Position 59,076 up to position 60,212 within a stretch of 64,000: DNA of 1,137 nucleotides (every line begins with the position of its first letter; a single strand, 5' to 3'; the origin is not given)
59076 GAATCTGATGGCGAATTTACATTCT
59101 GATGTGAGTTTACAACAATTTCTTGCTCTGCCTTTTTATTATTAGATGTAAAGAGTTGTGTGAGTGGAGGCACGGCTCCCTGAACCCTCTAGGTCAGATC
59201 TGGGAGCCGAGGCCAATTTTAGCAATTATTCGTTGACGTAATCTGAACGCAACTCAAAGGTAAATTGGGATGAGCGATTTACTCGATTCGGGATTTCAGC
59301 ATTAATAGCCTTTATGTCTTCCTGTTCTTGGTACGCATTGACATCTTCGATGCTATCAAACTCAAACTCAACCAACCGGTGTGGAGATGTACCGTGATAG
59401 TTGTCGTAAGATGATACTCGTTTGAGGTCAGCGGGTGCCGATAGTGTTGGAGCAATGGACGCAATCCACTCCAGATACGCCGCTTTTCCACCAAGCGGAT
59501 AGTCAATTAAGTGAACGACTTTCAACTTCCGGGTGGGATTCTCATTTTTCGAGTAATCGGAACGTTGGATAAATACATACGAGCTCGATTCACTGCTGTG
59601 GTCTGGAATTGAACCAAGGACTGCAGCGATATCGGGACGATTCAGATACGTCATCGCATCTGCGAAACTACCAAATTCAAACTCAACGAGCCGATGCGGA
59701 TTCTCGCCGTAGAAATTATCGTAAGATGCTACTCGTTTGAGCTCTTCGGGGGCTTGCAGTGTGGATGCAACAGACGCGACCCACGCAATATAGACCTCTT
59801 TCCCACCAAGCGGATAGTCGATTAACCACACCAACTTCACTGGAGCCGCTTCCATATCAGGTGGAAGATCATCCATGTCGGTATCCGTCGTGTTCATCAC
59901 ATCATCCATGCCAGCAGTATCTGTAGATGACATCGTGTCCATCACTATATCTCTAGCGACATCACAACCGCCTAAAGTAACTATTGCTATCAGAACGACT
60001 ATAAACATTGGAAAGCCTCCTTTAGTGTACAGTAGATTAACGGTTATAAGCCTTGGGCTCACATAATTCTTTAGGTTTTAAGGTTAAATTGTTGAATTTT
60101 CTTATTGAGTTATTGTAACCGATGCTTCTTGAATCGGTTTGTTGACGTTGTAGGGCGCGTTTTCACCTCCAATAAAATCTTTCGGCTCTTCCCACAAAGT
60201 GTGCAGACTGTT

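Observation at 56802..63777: atp operon carries two inserted genes (cupin + tandem-domain membrane protein) between atpG and atpD, and a 280-bp repeat-bearing gap before atpC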

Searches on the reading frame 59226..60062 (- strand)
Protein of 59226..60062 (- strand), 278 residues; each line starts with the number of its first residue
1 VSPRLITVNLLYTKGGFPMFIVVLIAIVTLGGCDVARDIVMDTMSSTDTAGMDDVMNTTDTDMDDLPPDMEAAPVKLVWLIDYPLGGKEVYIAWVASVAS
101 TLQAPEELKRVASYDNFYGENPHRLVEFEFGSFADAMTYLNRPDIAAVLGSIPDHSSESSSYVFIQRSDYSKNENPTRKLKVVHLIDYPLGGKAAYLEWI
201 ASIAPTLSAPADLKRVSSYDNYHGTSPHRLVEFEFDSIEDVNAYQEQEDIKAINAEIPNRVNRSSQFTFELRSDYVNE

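Call 3: search_protein_families(library=pfam, proteins=[window:59226-60062:-], max_evalue=0.01)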
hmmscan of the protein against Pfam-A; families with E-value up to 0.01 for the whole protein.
window:59226-60062:- (278 aa): 1 family
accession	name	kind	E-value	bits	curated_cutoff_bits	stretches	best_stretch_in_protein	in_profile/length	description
PF07876.18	Dabb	-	0.0055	17.8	25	0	230-257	55-82/96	Stress responsive A/B Barrel Domain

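Call 4: search_protein_families(library=ncbifam, proteins=[window:59226-60062:-], max_evalue=0.01)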
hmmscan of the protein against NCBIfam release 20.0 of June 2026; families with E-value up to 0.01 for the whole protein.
window:59226-60062:- (278 aa): 0 families

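Call 9: find_homologous_proteins(query=window:59226-60062:-)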
Query window:59226-60062:- (278 aa): 613 proteins with E <= 0.001 among 1655 candidates; the best 120 are listed.
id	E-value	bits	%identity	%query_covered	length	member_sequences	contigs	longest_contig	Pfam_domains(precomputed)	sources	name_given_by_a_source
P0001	2.0e-169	580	100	94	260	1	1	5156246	-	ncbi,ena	-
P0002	5.8e-128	444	77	94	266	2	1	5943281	-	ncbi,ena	-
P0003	3.2e-123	429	73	94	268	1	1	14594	-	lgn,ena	-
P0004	6.1e-123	428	73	94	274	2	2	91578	-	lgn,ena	-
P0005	3.9e-118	412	70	94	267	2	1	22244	-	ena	-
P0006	3.9e-117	409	69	94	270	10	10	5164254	-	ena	-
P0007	1.4e-116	407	68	94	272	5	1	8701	-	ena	-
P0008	2.6e-116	406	71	94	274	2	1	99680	-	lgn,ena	-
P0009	3.9e-116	405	68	94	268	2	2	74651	-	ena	-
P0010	1.5e-113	397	68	93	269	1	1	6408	-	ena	-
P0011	2.6e-113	396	66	93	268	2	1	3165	-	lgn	-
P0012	6.1e-113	395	67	94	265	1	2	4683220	-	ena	-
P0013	2.7e-112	393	68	94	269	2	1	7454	-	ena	-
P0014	2.6e-111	390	66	93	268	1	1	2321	-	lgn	-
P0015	4.2e-111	389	66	93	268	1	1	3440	-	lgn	-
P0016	9.2e-111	388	67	94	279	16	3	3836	PF07876.19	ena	-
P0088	7.4e-96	339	58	94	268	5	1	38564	PF07876.19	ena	-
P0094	1.8e-94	334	55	97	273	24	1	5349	PF07876.19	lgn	-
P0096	3.9e-94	333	57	93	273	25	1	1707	PF07876.19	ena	-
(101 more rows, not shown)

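Call 12: find_related_loci(query=A1, collection=genome_contigs, flank=6000)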
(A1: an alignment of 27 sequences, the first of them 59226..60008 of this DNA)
Query A1 (260 aa) in genome_contigs; peptide patterns used: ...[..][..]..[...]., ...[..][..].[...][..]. (x = any residue, [..] = any of these).
149 stretches matched a pattern; 138 encode a relative of the query (tblastn E <= 1e-3); the best 80 are kept; 80 distinct loci.
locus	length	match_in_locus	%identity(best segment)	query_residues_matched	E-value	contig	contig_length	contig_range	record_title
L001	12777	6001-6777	77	1-260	1e-134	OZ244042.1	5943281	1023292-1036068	MAG: Candidatus Poribacteria bacterium isolate 82c2f847-b3a6-4516-8f18-366283cf6473 genome assembly, chromosome: 1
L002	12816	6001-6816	66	1-260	5e-119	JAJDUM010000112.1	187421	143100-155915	MAG: Candidatus Poribacteria bacterium isolate jk18x1bzbins.78 k141_27869, whole genome shotgun sequence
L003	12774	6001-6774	65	1-260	2e-117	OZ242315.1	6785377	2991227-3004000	MAG: Candidatus Poribacteria bacterium isolate 55818b94-eea9-47de-9476-a843df335cd7 genome assembly, chromosome: 1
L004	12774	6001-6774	63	1-260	5e-114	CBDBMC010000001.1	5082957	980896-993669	MAG: Candidatus Poribacteria bacterium isolate ca8204a3-33b7-44e1-a19a-5b07964ae9a8 genome assembly, contig: contig_1, w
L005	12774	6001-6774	64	1-260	2e-113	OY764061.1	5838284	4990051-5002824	MAG: Candidatus Poribacteria bacterium isolate 89293177-375a-4259-af6b-6508537173d0 genome assembly, chromosome: 1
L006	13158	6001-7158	65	1-260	9e-114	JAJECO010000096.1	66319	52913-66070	MAG: Candidatus Poribacteria bacterium isolate jk18xAbins.25 k141_1044149, whole genome shotgun sequence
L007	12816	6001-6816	62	2-260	5e-112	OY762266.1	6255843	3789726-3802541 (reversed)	MAG: Candidatus Poribacteria bacterium isolate f15cbddf-0c87-47e8-aab1-4ca568006f86 genome assembly, chromosome: 1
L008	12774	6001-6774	63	1-260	1e-110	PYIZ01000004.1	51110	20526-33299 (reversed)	MAG: Candidatus Poribacteria bacterium isolate PCPOR2b Ga0206366_104, whole genome shotgun sequence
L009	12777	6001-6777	63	2-260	8e-111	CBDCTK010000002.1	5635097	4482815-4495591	MAG: Candidatus Poribacteria bacterium isolate 5e1f03a3-4ce1-415a-a4c9-4ecbe52226bd genome assembly, contig: contig_2, w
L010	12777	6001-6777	63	1-260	3e-110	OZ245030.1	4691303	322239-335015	MAG: Candidatus Poribacteria bacterium isolate f3f56de0-ea6e-4eab-9813-cfd719c0cda4 genome assembly, chromosome: 1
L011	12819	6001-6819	60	1-260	4e-110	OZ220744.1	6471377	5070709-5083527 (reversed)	MAG: Candidatus Poribacteria bacterium isolate 67f587a8-c379-43ee-8694-439c00dbce40 genome assembly, chromosome: 1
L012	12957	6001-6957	56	1-260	9e-110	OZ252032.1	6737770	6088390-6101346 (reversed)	MAG: Candidatus Poribacteria bacterium isolate aa3f26ad-70d9-470a-add4-ad97223fdacd genome assembly, chromosome: 1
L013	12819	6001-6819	60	1-260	6e-110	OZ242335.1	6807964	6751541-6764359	MAG: Candidatus Poribacteria bacterium isolate 0e18bbbf-3c5b-4f4e-9be4-718f64127597 genome assembly, chromosome: 1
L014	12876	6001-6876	59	1-257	2e-104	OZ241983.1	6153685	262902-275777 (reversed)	MAG: Candidatus Poribacteria bacterium isolate 364a25e6-8d4f-453a-8db8-f2b726c437a0 genome assembly, chromosome: 1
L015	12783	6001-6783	65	18-260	4e-104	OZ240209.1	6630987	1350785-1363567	MAG: Candidatus Poribacteria bacterium isolate 386b7814-a0df-4328-ba8d-cea90b69f229 genome assembly, chromosome: 1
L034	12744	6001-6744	54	1-260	6e-92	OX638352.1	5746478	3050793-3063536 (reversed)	MAG: uncultured Poribacteria bacterium isolate 319d9eaa-e5ea-4d6b-972a-5b23a2ce0867 genome assembly, chromosome: 1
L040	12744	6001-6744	55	2-260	2e-90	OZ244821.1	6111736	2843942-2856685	MAG: Candidatus Poribacteria bacterium isolate f8e195d4-717b-4ac2-aaf5-fcbd41c48ae0 genome assembly, chromosome: 1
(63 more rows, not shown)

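Call 19: predict_structure(alignment_id=A1)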
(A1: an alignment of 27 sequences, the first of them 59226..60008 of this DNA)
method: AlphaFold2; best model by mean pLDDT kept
length: 260 residues; sequences in the alignment: 27
mean_pLDDT: 82.0   pTM: 0.75
mean pLDDT of the five models: 82.0, 81.9, 81.1, 80.7, 80.4
residues with pLDDT >= 90: 180; 70-90: 23; 50-70: 16; < 50: 41
segments of 3 or more residues with pLDDT < 50: 11-48
pLDDT, mean of each block of 10 residues (from residue 1): 54 40 32 27 39 84 91 92 93 94 95 94 96 94 94 87 96 88 96 96 93 97 98 95 95 73
secondary structure, 60 per line:
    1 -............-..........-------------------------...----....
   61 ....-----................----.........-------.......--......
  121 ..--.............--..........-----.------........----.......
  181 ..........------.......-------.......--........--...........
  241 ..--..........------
elements in order: H2-13 H15-24 E57-64 H70-85 E90-98 E106-112 H115-122 H125-137 E140-149 E162-169 H174-190 E197-203 E211-217 H220-227 H230-242 E245-254

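Call 22: search_protein_families(library=pfam, proteins=[L002:5412-5885:+, L015:4039-5688:+, L003:6966-8762:+, L034:5339-5893:+, L034:3960-5294:-, L034:6811-7881:-, L034:3132-3887:+, L034:10272-11057:+, L001:9014-10633:+, L002:3552-4016:+], max_evalue=0.001)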
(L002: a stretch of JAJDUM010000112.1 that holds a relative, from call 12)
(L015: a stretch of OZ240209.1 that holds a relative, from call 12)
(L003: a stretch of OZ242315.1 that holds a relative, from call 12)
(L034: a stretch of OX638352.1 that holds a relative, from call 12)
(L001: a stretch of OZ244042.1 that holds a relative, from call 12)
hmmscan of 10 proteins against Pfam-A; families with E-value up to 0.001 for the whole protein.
L002:5412-5885:+ (157 aa): 1 family
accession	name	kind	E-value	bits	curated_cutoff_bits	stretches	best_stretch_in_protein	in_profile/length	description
PF09350.15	DJC28_CD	-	1.6e-22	79.9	27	1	5-69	2-68/70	DnaJ homologue, subfamily C, member 28, conserved domain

L015:4039-5688:+ (549 aa): 2 families
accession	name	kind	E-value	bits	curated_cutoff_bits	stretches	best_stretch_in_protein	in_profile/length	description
PF00404.24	Dockerin_1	-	1.2e-12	48.3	22.9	1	44-96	2-56/57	Dockerin type I domain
PF03712.20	Cu2_monoox_C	-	4.7e-08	33.1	23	1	448-542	41-140/157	Copper type II ascorbate-dependent monooxygenase, C-terminal domain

L003:6966-8762:+ (598 aa): 3 families
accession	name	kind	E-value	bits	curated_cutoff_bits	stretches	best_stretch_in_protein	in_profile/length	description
PF02775.26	TPP_enzyme_C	-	8.2e-23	81.3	21.9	1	431-567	19-150/151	Thiamine pyrophosphate enzyme, C-terminal TPP binding domain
PF02776.23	TPP_enzyme_N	-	4.6e-18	65.6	26.8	1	11-109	4-102/119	Thiamine pyrophosphate enzyme, N-terminal TPP binding domain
PF00205.28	TPP_enzyme_M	-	4.3e-12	46.4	30.4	1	202-328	2-130/137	Thiamine pyrophosphate enzyme, central domain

L034:5339-5893:+ (184 aa): 1 family
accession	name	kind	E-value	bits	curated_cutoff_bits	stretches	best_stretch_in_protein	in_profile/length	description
PF01923.23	Cob_adeno_trans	-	4.5e-58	196.5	24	1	3-167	1-171/171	Cobalamin adenosyltransferase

L034:3960-5294:- (444 aa): 2 families
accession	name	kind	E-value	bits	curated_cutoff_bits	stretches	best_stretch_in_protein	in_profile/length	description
PF13378.12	MR_MLE_C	-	3.8e-54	184.1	29.4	1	202-417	4-217/219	Enolase C-terminal domain-like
PF02746.21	MR_MLE_N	-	1.6e-05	25.5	22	1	36-135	27-116/117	Mandelate racemase / muconate lactonizing enzyme, N-terminal domain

L034:6811-7881:- (356 aa): 1 family
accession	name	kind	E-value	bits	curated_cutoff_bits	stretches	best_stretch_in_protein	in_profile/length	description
PF00248.27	Aldo_ket_red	-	8.2e-39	133.9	24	1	54-329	13-290/291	Aldo/keto reductase family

L034:3132-3887:+ (251 aa): 1 family
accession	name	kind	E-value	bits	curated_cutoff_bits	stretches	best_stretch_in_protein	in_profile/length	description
PF03328.21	HpcH_HpaI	-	5.3e-25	88.4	25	1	25-216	9-198/221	HpcH/HpaI aldolase/citrate lyase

L034:10272-11057:+ (261 aa): 1 family
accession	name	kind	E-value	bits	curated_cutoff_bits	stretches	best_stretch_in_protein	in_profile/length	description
PF05721.19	PhyH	-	2e-14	54.8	22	1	11-210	1-212/213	Phytanoyl-CoA dioxygenase (PhyH)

L001:9014-10633:+ (539 aa): 2 families
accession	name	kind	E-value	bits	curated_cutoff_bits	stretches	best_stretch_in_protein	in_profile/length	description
PF00326.27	Peptidase_S9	-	1.3e-13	51.4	22.6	1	94-235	47-192/213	Prolyl oligopeptidase family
PF00756.26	Esterase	-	6.7e-08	33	22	1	101-224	105-230/251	Putative esterase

L002:3552-4016:+ (154 aa): 1 family
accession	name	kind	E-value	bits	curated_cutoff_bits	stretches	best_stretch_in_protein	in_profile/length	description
PF05635.17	23S_rRNA_IVP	-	2.9e-16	60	33.8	1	22-122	3-104/106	23S rRNA-intervening sequence protein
